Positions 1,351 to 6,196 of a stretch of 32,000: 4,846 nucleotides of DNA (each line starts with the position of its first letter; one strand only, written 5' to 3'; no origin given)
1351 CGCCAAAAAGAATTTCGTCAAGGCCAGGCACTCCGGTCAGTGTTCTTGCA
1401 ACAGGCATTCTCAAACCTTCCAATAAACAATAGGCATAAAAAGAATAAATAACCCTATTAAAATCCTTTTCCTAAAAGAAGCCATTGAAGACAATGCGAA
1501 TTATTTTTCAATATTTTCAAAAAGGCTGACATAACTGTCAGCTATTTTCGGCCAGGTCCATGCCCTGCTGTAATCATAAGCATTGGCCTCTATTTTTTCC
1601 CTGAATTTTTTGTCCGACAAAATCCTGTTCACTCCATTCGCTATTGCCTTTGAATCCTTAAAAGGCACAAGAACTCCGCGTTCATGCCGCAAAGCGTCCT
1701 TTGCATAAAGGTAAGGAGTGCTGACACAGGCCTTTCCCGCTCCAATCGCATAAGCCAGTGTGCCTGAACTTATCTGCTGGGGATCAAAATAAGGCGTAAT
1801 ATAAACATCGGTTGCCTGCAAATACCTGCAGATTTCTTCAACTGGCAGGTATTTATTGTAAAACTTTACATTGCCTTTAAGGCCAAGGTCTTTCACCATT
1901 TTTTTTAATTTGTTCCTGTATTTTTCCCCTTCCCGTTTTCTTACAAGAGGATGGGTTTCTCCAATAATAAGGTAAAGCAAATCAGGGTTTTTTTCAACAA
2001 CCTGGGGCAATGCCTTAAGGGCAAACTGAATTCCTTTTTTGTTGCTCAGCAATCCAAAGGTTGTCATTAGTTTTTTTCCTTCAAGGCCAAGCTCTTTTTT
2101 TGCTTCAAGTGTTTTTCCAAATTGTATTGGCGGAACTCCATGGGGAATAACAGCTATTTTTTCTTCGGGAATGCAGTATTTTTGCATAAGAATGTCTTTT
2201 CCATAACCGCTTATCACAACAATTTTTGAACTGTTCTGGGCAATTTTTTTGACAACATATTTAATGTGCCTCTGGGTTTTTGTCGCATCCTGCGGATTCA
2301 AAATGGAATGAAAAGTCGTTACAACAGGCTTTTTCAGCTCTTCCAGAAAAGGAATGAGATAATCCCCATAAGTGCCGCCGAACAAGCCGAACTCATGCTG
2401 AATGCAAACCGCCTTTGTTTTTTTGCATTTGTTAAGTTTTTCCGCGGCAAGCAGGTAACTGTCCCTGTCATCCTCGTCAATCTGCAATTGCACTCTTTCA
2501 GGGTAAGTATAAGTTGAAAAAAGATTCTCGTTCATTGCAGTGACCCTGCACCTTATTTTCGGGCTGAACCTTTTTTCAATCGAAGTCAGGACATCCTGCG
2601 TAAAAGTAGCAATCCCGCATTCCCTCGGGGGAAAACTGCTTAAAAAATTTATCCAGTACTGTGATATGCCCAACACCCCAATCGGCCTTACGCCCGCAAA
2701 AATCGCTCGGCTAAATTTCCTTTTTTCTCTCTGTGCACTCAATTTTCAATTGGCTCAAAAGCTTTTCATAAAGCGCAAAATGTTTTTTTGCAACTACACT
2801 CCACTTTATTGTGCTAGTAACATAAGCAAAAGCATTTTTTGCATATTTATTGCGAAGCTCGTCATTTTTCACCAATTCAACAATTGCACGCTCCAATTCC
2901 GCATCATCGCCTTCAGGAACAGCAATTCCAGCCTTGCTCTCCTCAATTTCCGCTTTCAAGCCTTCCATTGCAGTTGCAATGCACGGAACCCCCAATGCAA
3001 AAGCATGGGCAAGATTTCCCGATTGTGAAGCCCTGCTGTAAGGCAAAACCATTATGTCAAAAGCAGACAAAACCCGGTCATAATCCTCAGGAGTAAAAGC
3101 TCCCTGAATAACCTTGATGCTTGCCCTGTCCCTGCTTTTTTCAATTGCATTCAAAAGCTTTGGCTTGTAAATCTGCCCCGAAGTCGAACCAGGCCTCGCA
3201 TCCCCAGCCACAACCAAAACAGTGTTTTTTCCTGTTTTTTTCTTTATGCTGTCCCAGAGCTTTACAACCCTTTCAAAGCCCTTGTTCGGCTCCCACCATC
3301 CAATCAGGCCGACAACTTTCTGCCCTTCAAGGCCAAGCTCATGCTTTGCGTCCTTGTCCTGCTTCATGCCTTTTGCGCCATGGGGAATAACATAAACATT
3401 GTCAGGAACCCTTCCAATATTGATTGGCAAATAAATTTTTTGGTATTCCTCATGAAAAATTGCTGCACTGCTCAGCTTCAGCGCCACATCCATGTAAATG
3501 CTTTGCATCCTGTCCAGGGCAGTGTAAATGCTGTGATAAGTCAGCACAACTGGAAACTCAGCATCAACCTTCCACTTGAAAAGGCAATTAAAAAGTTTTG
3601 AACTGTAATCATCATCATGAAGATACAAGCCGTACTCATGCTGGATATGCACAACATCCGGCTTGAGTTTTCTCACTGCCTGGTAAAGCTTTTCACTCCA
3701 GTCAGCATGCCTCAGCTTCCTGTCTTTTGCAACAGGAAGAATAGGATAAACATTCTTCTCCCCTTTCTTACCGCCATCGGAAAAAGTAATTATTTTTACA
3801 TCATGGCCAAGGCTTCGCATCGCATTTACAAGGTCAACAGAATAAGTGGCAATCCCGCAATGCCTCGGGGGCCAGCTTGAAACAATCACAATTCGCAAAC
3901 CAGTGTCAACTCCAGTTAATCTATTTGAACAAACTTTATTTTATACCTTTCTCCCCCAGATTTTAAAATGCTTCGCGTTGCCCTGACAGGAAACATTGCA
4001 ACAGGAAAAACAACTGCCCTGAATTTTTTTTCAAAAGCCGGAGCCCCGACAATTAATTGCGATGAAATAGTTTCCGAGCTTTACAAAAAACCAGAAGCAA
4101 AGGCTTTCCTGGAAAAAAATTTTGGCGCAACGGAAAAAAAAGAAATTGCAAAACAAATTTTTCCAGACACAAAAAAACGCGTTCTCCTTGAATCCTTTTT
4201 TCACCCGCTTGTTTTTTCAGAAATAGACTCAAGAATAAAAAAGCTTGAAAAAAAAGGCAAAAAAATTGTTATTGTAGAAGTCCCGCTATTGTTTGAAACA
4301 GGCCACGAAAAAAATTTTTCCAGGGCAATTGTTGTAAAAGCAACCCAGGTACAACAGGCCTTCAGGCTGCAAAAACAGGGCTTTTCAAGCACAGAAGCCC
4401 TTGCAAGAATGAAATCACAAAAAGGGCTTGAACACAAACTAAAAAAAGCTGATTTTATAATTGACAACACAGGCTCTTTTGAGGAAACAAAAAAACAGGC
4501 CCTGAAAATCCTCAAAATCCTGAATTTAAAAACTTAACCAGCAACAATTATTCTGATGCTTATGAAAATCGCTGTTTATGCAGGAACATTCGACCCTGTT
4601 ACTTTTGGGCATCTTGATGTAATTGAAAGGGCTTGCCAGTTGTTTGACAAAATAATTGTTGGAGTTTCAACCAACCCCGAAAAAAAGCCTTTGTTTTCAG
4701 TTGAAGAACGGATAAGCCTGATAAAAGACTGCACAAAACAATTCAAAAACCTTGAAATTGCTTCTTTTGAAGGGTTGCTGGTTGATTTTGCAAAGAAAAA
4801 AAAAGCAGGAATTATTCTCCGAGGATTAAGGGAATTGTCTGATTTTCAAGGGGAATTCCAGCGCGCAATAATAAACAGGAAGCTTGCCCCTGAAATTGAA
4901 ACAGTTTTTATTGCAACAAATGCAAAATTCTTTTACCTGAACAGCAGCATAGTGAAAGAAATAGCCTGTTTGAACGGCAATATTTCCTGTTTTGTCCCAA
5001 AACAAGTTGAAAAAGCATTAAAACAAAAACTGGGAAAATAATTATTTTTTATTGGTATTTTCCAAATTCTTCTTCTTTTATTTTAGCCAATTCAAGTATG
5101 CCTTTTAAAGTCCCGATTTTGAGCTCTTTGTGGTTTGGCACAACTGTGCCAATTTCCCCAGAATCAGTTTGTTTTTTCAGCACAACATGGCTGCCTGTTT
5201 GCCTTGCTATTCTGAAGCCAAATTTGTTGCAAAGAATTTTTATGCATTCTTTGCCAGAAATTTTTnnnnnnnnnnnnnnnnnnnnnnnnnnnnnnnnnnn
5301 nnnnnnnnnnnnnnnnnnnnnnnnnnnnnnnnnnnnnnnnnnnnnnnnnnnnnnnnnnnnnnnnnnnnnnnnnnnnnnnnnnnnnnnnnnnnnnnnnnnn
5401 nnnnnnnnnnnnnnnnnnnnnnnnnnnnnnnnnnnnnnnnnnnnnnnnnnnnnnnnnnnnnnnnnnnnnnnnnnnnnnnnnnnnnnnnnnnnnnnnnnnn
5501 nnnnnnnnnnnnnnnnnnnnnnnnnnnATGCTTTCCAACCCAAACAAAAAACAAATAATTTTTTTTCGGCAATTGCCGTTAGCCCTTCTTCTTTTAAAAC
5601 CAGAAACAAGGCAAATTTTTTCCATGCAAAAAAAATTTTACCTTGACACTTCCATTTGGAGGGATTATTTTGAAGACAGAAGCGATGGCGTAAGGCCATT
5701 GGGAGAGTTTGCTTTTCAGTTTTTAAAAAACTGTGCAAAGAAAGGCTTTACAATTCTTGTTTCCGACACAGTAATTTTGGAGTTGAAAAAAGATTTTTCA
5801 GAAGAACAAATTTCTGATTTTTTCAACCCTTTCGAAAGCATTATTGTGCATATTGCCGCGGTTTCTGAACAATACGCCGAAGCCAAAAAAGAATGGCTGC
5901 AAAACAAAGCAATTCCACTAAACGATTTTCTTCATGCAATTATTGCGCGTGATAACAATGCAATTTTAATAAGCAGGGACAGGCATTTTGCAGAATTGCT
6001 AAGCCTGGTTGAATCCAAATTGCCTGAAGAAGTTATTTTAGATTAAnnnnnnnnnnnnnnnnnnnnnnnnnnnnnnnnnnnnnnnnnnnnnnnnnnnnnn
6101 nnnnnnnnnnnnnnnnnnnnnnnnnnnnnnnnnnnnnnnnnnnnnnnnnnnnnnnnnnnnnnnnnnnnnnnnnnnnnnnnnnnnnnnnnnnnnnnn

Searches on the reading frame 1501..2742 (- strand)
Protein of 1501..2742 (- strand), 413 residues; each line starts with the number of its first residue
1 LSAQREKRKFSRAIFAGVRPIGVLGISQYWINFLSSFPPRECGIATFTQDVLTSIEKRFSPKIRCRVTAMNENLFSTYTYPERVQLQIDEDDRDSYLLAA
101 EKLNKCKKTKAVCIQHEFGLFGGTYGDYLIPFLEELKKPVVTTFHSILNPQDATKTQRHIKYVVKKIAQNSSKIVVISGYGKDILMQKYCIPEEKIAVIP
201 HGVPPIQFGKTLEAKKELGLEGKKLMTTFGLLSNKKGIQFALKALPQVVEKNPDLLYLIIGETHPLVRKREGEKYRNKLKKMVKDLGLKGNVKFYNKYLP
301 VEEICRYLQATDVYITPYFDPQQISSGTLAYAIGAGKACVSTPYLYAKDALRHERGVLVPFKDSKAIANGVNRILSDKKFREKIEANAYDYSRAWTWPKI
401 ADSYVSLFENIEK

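Call 14: search_protein_families(library=pfam, proteins=[window:1501-2742:-], max_evalue=0.01)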
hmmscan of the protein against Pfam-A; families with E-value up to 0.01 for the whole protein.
window:1501-2742:- (413 aa): 3 families
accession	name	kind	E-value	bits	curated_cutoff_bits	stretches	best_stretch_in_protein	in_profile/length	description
PF00534.26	Glycos_transf_1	-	2.2e-22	79.9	26.4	1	214-389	5-170/172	Glycosyl transferases group 1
PF13692.12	Glyco_trans_1_4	-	3.9e-17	63.3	27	1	225-377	3-142/142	Glycosyl transferases group 1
PF13439.12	Glyco_transf_4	-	4.4e-11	43.5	28.5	1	135-204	94-167/170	Glycosyltransferase Family 4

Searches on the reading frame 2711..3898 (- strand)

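Call 14: search_protein_families(library=pfam, proteins=[window:2711-3898:-], max_evalue=0.01)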
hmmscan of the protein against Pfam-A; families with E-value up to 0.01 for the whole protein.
window:2711-3898:- (395 aa): 5 families
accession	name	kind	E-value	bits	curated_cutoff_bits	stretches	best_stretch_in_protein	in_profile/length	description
PF00534.26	Glycos_transf_1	-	4.3e-21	75.6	26.4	1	187-356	8-169/172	Glycosyl transferases group 1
PF13692.12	Glyco_trans_1_4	-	3e-17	63.6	27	1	194-345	2-142/142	Glycosyl transferases group 1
PF13439.12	Glyco_transf_4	-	4e-16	59.9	28.5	1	15-174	3-165/170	Glycosyltransferase Family 4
PF13579.12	Glyco_trans_4_4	-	2.8e-08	34.7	29.7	1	15-123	2-103/158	Glycosyl transferase 4-like domain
PF13477.12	Glyco_trans_4_2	-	0.002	18.7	23.4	1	18-87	11-82/139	Glycosyl transferase 4-like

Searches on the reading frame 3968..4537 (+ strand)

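Call 14: search_protein_families(library=pfam, proteins=[window:3968-4537:+], max_evalue=0.01)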
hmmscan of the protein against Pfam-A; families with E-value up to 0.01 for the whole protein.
window:3968-4537:+ (189 aa): 1 family
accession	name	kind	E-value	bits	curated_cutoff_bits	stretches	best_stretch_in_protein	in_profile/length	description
PF01121.26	CoaE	-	2.5e-33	115.7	27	1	4-172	3-179/180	Dephospho-CoA kinase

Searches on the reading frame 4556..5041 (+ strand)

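Call 14: search_protein_families(library=pfam, proteins=[window:4556-5041:+], max_evalue=0.01)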
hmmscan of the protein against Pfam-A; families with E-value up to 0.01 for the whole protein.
window:4556-5041:+ (161 aa): 2 families
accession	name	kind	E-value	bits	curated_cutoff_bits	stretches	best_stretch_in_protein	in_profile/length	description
PF01467.32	CTP_transf_like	-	4.3e-26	92.1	21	1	7-135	1-132/133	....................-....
PF08218.17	Citrate_ly_lig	-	2.3e-06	27.9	20.9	1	13-112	9-104/182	Citrate lyase ligase C-terminal domain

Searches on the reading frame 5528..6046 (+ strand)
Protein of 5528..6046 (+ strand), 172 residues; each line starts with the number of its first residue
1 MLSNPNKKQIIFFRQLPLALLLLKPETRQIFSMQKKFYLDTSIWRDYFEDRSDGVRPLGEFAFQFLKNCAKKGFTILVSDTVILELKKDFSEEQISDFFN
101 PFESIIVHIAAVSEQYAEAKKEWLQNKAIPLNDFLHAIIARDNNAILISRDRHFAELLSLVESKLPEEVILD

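Call 14: search_protein_families(library=pfam, proteins=[window:5528-6046:+], max_evalue=0.01)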
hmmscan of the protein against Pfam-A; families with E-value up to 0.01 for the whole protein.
window:5528-6046:+ (172 aa): 2 families
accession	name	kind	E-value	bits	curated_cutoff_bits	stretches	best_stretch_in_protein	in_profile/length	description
PF01850.27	PIN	-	1.4e-05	26.1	23.6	1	38-156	2-116/120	PIN domain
PF16289.11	PIN_12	-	0.00095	20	32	1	38-140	2-110/172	PIN domain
